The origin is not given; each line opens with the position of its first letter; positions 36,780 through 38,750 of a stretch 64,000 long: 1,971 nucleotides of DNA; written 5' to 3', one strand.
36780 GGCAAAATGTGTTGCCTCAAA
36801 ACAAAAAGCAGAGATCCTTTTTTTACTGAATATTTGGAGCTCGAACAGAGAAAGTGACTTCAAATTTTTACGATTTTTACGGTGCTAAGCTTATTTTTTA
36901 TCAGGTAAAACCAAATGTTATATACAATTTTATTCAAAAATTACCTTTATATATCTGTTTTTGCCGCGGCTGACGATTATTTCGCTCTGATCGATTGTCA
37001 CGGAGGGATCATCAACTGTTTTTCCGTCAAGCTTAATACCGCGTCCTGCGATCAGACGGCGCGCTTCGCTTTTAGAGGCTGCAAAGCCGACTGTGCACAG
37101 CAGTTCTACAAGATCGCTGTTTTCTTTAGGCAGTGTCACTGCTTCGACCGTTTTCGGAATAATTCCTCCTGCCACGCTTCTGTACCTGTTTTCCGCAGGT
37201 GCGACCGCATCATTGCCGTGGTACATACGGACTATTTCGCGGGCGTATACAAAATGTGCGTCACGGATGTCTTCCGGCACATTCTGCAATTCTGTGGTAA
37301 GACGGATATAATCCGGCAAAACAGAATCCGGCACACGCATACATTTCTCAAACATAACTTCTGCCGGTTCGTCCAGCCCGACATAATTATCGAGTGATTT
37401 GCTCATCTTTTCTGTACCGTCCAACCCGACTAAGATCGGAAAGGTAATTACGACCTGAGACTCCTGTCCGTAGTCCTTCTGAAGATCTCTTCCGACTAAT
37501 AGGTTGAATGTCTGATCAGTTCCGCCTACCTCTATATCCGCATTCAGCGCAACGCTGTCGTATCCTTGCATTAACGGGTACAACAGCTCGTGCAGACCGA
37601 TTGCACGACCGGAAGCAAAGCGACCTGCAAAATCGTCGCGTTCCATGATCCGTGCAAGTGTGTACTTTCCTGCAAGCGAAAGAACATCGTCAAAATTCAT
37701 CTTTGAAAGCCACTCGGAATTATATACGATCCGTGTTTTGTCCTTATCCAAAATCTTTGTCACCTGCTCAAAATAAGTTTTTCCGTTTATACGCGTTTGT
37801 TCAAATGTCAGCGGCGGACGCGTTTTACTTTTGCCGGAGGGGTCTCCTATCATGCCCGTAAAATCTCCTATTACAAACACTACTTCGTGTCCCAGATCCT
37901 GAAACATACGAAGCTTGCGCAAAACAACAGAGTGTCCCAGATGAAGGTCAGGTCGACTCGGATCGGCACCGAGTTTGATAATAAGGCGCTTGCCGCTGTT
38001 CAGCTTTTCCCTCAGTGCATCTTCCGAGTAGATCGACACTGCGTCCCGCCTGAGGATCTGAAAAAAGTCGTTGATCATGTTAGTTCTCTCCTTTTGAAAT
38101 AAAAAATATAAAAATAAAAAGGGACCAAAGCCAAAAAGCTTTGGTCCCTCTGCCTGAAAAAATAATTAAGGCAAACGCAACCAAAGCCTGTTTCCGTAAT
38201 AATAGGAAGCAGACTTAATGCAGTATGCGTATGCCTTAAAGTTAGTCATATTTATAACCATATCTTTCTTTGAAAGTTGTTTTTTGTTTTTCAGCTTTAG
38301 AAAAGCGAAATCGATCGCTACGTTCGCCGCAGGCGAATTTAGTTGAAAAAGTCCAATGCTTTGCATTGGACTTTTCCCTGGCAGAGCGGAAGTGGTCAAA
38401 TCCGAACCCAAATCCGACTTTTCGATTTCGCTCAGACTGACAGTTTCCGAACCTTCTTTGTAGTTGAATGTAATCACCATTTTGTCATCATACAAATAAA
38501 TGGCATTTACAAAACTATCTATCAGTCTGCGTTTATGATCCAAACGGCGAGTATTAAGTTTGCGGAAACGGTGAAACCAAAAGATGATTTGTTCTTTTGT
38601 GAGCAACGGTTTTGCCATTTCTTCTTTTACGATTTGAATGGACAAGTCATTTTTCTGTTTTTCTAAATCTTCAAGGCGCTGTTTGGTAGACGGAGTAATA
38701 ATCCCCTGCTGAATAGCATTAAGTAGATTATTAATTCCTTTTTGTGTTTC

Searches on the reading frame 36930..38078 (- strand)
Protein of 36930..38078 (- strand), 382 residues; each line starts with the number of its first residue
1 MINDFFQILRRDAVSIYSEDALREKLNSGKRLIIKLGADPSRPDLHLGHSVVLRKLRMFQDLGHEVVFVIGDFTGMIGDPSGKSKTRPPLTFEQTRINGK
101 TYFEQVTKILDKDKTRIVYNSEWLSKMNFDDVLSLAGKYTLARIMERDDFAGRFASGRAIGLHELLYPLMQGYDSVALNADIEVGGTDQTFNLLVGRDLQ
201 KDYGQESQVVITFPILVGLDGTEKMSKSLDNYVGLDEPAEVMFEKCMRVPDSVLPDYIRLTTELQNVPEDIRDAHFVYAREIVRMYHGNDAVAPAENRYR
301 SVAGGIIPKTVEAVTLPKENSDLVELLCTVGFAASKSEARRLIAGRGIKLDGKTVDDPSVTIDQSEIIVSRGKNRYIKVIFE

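Call 76: search_protein_families(library=pfam, proteins=[window:36930-38078:-])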
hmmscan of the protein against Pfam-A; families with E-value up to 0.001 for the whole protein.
window:36930-38078:- (382 aa): 3 families
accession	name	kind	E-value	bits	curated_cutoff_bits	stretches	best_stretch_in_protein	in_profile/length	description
PF00579.31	tRNA-synt_1b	-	3.6e-71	240.3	21.1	1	29-298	3-286/292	tRNA synthetases class I (W and Y)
PF01479.30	S4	-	2.7e-09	37.1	22.8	1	323-368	3-48/48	S4 domain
PF22421.1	SYY_C-terminal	-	1.6e-08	34.8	27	1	309-377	7-81/83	Tyrosine--tRNA ligase SYY-like C-terminal domain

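Call 80: find_homologous_proteins(query=window:36930-38078:-, max_evalue=1e-60)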
Query window:36930-38078:- (382 aa): 7999 proteins with E <= 1e-60 among 8000 candidates; the best 120 are listed.
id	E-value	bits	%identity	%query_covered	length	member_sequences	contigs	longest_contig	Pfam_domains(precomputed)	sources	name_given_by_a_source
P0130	1.1e-233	793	92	100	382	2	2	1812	PF22421.2,PF00579.32,PF01479.31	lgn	-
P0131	2.0e-230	782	91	100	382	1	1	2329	PF22421.2,PF00579.32,PF01479.31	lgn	-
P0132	5.6e-216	735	86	100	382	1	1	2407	PF22421.2,PF00579.32,PF01479.31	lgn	-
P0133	5.8e-213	725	82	100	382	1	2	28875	PF22421.2,PF00579.32,PF01479.31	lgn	-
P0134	2.9e-212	723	83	100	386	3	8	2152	PF22421.2,PF00579.32,PF01479.31,PF16714.11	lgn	-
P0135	7.4e-192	656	75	99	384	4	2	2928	PF22421.2,PF00579.32,PF01479.31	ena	-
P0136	1.3e-184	632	72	99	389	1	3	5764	PF22421.2,PF00579.32,PF01479.31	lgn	-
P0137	2.1e-183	628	74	98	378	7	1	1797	PF22421.2,PF00579.32,PF01479.31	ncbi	ncbi:MAG: tyrosine--tRNA ligase, partial [Oscillospiraceae bacterium]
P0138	3.6e-180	617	73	99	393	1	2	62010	PF22421.2,PF00579.32,PF01479.31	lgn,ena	-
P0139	1.1e-178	612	71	98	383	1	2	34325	PF22421.2,PF00579.32,PF01479.31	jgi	jgi:tyrosyl-tRNA synthetase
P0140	2.7e-178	611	70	100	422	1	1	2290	PF22421.2,PF00579.32,PF01479.31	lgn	-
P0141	4.0e-177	607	70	99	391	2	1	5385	PF22421.2,PF00579.32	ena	-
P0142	6.0e-177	606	69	99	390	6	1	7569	PF22421.2,PF00579.32,PF01479.31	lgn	-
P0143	1.7e-175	602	70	99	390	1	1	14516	PF22421.2,PF00579.32,PF01479.31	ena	-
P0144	2.4e-175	601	71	99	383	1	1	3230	PF22421.2,PF00579.32,PF01479.31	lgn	-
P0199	4.2e-168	577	68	99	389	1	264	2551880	PF22421.2,PF00579.32,PF01479.31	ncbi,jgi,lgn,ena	-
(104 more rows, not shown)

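Call 81: find_encoding_contigs(protein=P0133, flank=1500, max_places=2)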
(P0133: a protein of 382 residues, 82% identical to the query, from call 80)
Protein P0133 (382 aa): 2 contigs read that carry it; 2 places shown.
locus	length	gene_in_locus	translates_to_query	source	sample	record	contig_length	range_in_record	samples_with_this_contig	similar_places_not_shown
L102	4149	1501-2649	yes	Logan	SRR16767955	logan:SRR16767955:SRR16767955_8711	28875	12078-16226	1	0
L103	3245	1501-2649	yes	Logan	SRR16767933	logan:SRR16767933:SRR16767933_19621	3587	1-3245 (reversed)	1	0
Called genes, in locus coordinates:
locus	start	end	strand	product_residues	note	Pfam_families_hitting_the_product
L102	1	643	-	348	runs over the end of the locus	PF02661:Fic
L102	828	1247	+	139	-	PF13669:Glyoxalase_4 (faint), PF00903:Glyoxalase, PF18029:Glyoxalase_6 (weak)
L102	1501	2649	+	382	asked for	PF00579:tRNA-synt_1b, PF22421:SYY_C-terminal (weak), PF01479:S4 (weak)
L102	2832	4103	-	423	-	PF04542:Sigma70_r2, PF04545:Sigma70_r4, PF08281:Sigma70_r4_2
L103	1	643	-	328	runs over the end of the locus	?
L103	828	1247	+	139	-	PF13669:Glyoxalase_4 (faint), PF00903:Glyoxalase, PF18029:Glyoxalase_6 (weak)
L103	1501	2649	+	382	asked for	PF00579:tRNA-synt_1b, PF22421:SYY_C-terminal (weak), PF01479:S4 (weak)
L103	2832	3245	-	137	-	?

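Call 82: find_encoding_contigs(protein=P0199, flank=1500, max_places=2)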
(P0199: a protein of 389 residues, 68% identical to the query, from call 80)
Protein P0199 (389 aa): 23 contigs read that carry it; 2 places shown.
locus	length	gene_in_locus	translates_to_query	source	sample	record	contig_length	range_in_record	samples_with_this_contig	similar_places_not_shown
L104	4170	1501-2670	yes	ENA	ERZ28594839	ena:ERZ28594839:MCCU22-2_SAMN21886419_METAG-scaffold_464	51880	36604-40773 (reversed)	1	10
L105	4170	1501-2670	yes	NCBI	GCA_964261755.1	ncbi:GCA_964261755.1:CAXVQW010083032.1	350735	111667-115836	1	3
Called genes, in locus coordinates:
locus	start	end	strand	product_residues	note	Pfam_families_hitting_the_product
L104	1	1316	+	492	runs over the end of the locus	PF13145:Rotamase_2 (weak), PF13616:Rotamase_3, PF00639:Rotamase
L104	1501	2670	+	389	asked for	PF00579:tRNA-synt_1b, PF22421:SYY_C-terminal (weak), PF01479:S4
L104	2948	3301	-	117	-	PF11667:DUF3267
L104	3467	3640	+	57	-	-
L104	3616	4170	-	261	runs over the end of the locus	-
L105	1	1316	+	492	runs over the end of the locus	PF13145:Rotamase_2 (weak), PF13616:Rotamase_3, PF00639:Rotamase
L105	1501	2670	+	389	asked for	PF00579:tRNA-synt_1b, PF22421:SYY_C-terminal (weak), PF01479:S4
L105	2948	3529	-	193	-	PF11667:DUF3267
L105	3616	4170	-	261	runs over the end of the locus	-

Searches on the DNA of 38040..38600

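Call 77: search_rna_families(source=window, start=38040, end=38600, threshold=evalue, max_evalue=10)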
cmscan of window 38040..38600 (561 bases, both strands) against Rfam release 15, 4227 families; matches with E-value up to 10: 24.
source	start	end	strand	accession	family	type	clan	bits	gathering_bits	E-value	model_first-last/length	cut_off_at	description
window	38107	38286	-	RF02414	rli60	Gene; sRNA;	-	27.4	60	0.16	1-191/191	no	Listeria sRNA rli60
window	38076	38154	-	RF02934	caiA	Gene; sRNA;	-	25.8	55.5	0.044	1-78/78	no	caiA RNA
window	38122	38243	-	RF02693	psm_mec_RNA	Gene; sRNA;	-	23.9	85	0.58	1-143/143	no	psm_mec locus RNA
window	38344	38456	-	RF02891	AgrB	Gene; antisense;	-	19.6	40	0.92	1-84/84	no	ArsR-gov region gene B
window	38454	38492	-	RF02286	TtnuCD9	Gene; snRNA; snoRNA; CD-box;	-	19.4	70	4.8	1-55/55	no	Tetrahymena snoRNA TtnuCD9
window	38295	38321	-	RF01334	CRISPR-DR21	Gene; CRISPR;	-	19.3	48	1.3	1-37/37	no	CRISPR RNA direct repeat element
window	38062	38291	-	RF01743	leu-phe_leader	Cis-reg; leader;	-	19.1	70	1.4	1-162/162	no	leu/phe leader RNA from Lactococcus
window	38118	38151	-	RF00446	mir-133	Gene; miRNA;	-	18.2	55.5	0.23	17-58/74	no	mir-133 microRNA precursor family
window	38116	38236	+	RF01589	plasmodium_snoR11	Gene; snRNA; snoRNA; HACA-box;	-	17.5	80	4.8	1-207/207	no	small nucleolar RNA snoR11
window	38110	38302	-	RF01460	rliH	Gene; sRNA;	-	17.1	100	0.012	1-429/429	no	Listeria sRNA rliH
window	38300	38377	-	RF02589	Spy779816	Gene; sRNA;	-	17.1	67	5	1-88/88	no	S. pyogenes small RNA 779816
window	38092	38193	+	RF02653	StyR-143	Gene; sRNA;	-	16.9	176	0.52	1-144/144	no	Salmonella enterica Typhi npcRNA 143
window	38121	38148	+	RF00446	mir-133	Gene; miRNA;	-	16.9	55.5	0.54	20-55/74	no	mir-133 microRNA precursor family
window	38096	38149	+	RF01459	rliE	Gene; sRNA;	-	16.8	90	2.8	1-222/222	no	Listeria sRNA rliE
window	38080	38151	-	RF02948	cow-rumen-4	Gene; sRNA;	-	16.3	48.5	7.4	1-64/64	no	cow-rumen-4 RNA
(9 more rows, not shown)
